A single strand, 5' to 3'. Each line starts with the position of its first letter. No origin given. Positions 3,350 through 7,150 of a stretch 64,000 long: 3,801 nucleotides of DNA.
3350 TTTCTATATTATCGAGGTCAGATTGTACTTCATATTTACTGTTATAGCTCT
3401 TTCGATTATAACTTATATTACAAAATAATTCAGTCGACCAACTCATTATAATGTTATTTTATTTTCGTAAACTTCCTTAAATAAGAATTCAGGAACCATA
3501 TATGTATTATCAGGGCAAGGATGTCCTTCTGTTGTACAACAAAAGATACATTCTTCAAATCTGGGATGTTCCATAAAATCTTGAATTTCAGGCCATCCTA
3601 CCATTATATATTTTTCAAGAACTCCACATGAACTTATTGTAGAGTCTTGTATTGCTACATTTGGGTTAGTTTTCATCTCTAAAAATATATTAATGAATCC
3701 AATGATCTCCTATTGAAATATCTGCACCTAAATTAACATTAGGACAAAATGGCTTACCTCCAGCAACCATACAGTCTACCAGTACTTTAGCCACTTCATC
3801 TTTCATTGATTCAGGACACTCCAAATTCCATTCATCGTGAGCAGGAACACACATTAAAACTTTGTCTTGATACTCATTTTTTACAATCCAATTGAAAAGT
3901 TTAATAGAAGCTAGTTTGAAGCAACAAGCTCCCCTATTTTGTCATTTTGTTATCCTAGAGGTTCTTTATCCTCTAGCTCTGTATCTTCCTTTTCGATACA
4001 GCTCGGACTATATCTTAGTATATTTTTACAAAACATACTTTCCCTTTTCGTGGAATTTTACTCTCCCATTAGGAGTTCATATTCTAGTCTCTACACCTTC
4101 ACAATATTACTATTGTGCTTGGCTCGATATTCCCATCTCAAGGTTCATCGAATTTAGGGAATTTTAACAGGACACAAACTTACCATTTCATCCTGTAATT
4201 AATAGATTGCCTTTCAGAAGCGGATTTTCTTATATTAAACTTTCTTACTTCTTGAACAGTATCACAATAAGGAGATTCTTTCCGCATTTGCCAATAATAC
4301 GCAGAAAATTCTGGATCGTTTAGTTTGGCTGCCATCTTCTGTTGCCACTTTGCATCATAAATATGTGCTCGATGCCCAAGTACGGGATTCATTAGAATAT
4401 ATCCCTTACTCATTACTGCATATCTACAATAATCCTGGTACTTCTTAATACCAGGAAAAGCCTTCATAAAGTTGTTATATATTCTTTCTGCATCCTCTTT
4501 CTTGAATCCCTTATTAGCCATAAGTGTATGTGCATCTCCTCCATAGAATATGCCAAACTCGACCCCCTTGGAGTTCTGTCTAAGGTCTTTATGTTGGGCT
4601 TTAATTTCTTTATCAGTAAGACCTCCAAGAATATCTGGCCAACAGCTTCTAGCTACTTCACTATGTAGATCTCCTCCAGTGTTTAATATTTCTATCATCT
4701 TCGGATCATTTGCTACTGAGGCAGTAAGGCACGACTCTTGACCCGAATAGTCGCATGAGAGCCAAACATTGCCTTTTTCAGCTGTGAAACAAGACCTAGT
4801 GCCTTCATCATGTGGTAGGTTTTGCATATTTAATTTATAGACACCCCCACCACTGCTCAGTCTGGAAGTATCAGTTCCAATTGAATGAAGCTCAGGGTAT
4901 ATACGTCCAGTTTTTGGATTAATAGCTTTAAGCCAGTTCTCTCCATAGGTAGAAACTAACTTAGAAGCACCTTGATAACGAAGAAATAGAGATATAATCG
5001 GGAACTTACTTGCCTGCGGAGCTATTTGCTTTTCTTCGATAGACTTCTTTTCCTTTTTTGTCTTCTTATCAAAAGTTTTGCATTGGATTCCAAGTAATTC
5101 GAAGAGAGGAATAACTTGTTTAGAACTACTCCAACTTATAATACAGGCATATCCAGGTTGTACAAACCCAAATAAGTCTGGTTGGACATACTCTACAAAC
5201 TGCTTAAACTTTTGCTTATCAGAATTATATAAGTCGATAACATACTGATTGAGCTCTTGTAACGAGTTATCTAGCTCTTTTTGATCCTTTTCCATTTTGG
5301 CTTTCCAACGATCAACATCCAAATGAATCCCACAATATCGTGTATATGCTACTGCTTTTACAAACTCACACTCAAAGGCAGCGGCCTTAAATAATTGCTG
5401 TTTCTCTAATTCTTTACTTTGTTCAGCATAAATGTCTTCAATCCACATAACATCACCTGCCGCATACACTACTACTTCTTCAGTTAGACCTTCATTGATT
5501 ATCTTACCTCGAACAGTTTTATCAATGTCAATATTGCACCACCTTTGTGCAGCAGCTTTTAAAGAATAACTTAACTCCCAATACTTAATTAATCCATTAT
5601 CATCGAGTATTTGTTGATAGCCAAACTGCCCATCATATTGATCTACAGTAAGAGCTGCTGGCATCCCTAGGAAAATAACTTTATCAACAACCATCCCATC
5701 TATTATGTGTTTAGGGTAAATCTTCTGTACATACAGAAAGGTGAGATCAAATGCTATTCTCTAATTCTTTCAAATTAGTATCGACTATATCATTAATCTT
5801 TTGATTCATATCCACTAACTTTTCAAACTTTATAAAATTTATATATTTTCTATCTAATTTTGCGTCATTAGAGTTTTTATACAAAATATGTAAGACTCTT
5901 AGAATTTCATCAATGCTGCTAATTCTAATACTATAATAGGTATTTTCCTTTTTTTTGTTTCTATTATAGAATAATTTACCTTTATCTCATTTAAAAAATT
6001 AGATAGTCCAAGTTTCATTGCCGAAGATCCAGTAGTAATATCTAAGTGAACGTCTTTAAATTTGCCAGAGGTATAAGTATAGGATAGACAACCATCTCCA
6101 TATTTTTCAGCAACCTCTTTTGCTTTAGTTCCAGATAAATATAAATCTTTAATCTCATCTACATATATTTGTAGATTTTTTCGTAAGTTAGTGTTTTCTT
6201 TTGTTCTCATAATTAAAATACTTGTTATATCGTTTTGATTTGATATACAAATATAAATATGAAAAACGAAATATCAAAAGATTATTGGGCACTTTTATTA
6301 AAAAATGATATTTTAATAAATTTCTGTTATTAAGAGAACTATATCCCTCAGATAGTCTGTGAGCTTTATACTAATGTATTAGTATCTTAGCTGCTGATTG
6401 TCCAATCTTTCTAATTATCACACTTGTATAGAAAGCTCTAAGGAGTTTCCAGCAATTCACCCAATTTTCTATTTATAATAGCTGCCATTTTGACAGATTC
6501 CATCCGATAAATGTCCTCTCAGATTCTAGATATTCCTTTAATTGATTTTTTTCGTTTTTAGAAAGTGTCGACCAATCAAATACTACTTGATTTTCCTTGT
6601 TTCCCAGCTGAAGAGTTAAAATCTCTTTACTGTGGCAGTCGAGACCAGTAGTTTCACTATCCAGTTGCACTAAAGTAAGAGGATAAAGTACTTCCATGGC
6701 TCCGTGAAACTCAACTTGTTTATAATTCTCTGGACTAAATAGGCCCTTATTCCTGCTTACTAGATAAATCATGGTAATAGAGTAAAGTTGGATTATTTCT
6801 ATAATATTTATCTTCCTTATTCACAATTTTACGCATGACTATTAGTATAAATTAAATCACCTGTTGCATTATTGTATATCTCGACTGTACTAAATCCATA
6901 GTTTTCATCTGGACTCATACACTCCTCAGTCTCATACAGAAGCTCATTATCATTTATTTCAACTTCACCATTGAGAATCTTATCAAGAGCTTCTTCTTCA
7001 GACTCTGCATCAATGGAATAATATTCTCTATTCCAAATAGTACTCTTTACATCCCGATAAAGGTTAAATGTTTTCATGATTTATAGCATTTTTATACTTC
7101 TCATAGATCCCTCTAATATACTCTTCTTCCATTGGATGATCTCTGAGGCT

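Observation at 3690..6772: Family-A DNA polymerase is split into three exons by two group I introns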

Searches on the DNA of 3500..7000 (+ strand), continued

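Call 68: search_rna_families(sources=[L259, L266, L268, L271, L272, L284, L292, L293, L006, L007, L001, L115, L041, L045, L093], threshold=gathering)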
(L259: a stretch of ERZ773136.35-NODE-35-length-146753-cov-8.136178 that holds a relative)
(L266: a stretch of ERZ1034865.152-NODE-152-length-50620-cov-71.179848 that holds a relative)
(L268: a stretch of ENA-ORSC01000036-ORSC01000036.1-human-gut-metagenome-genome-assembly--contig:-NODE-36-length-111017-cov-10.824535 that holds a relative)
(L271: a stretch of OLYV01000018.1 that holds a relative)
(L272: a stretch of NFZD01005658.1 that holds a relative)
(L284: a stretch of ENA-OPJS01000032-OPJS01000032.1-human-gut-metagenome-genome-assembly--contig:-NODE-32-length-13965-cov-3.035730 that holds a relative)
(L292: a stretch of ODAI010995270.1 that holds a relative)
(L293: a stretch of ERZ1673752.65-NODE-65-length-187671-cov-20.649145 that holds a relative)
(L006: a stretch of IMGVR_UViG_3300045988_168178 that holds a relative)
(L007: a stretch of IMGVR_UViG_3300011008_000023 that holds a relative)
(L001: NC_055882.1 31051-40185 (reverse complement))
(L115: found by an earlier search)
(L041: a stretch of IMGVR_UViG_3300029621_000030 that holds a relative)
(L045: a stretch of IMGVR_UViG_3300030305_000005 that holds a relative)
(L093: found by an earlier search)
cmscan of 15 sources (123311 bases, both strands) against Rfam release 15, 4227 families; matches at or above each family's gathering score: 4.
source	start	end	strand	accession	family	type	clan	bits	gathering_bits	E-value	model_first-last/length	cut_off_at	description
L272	3484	3800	+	RF00028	Intron_gpI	Intron;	-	84.4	50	9.5e-20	1-253/253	no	Group I catalytic intron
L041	3344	3704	-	RF00028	Intron_gpI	Intron;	-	74.6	50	8.2e-17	1-253/253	no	Group I catalytic intron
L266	5374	5592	+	RF00028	Intron_gpI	Intron;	-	59.4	50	3e-12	1-253/253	no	Group I catalytic intron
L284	4372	4562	+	RF00028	Intron_gpI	Intron;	-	56.5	50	2.2e-11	1-253/253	no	Group I catalytic intron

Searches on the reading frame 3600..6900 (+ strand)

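Call 22: search_protein_families(library=phrogs, proteins=[L001:4192-4881:-], max_evalue=1)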
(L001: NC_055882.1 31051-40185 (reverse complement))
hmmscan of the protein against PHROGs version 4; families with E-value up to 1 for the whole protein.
L001:4192-4881:- (229 aa): 16 families
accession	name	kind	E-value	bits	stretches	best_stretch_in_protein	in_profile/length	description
phrog_3322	-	DNA, RNA and nucleotide metabolism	1.4e-33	117.1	1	74-213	6-152/162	endonuclease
phrog_1035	-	DNA, RNA and nucleotide metabolism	1.8e-32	114.3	2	44-220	62-236/271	endonuclease VII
phrog_3118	-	DNA, RNA and nucleotide metabolism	2.5e-12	47.8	1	112-196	7-98/287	HNH endonuclease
phrog_1400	-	moron, auxiliary metabolic gene and host takeover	2.7e-11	44.8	1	121-209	13-101/251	Srd anti-sigma factor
phrog_2340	-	DNA, RNA and nucleotide metabolism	3.6e-08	34.7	2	1-42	6-48/171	endonuclease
phrog_2255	-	DNA, RNA and nucleotide metabolism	3.8e-07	30.8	2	2-41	52-90/211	HNH endonuclease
phrog_2633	-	DNA, RNA and nucleotide metabolism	6.2e-06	27.4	2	44-109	12-80/142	endonuclease VII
phrog_5558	-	moron, auxiliary metabolic gene and host takeover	2e-05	25.9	2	1-39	63-101/130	Lar-like restriction alleviation protein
phrog_3377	-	DNA, RNA and nucleotide metabolism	0.00021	22.2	1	160-196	59-95/196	HNH endonuclease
phrog_8790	-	DNA, RNA and nucleotide metabolism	0.021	15.8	1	166-217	74-128/241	restriction endonuclease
phrog_2539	-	unknown function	0.023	15.5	1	2-54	96-144/229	-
phrog_4592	-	moron, auxiliary metabolic gene and host takeover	0.055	14.3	1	157-195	101-135/170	decoy of host sigma70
phrog_6611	-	unknown function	0.062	14.4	1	2-41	140-179/180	-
phrog_15951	-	unknown function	0.1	13.6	1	1-46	1-44/61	-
phrog_24058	-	unknown function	0.11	14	0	47-78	7-38/98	-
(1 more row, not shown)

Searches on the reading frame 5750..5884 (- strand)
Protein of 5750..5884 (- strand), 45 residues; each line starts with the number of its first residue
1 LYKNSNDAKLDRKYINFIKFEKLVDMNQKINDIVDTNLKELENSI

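Call 6: search_protein_families(library=pfam, proteins=[window:5750-5884:-], max_evalue=1)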
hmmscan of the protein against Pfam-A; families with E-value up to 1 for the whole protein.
seq(45 aa): 1 family
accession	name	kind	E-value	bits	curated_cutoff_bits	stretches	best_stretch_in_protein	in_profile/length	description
PF21356.2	Vps27_GAT-like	-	0.022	15.4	27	1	17-35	51-69/71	Vacuolar protein sorting-associated protein 27, GAT-like domain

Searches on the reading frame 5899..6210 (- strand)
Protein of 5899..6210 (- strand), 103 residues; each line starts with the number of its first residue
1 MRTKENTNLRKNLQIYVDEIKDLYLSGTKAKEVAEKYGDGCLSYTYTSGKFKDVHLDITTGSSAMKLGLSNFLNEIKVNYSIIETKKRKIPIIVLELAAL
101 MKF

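Call 6: search_protein_families(library=pfam, proteins=[window:5902-6210:-], max_evalue=1)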
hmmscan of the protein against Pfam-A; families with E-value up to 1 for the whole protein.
seq(103 aa): 0 families

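Call 22: search_protein_families(library=phrogs, proteins=[window:5902-6210:-], max_evalue=1)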
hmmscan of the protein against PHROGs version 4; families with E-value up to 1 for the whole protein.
seq(103 aa): 1 family
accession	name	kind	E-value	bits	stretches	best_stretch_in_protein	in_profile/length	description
phrog_517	-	DNA, RNA and nucleotide metabolism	0.017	17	1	4-38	78-112/128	HTH DNA binding protein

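Call 25: find_homologous_proteins(query=window:5902-6210:-, max_evalue=0.01)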
Query seq(103 aa) (103 aa): 1 proteins with E <= 0.01 among 4 candidates.
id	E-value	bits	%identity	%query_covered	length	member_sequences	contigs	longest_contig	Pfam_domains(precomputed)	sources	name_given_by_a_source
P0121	2.8e-49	183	99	85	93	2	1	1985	-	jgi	-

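Call 74: predict_structure(protein=window:5899-6210:-)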
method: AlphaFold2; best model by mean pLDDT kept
length: 103 residues; sequences in the alignment: 1
mean_pLDDT: 46.6   pTM: 0.34
mean pLDDT of the five models: 46.6, 45.0, 41.4, 41.0, 35.5
residues with pLDDT >= 90: 0; 70-90: 0; 50-70: 33; < 50: 70
segments of 3 or more residues with pLDDT < 50: 1-15, 19-40, 45-52, 84-92, 98-103
pLDDT, mean of each block of 10 residues (from residue 1): 39 48 45 43 47 51 50 52 45 48 36
secondary structure, 60 per line:
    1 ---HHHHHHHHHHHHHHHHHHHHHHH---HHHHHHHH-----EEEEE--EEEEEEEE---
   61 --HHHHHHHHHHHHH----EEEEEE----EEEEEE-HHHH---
elements in order: H4-26 H30-37 E43-47 E50-57 H63-75 E80-85 E90-95 H97-100
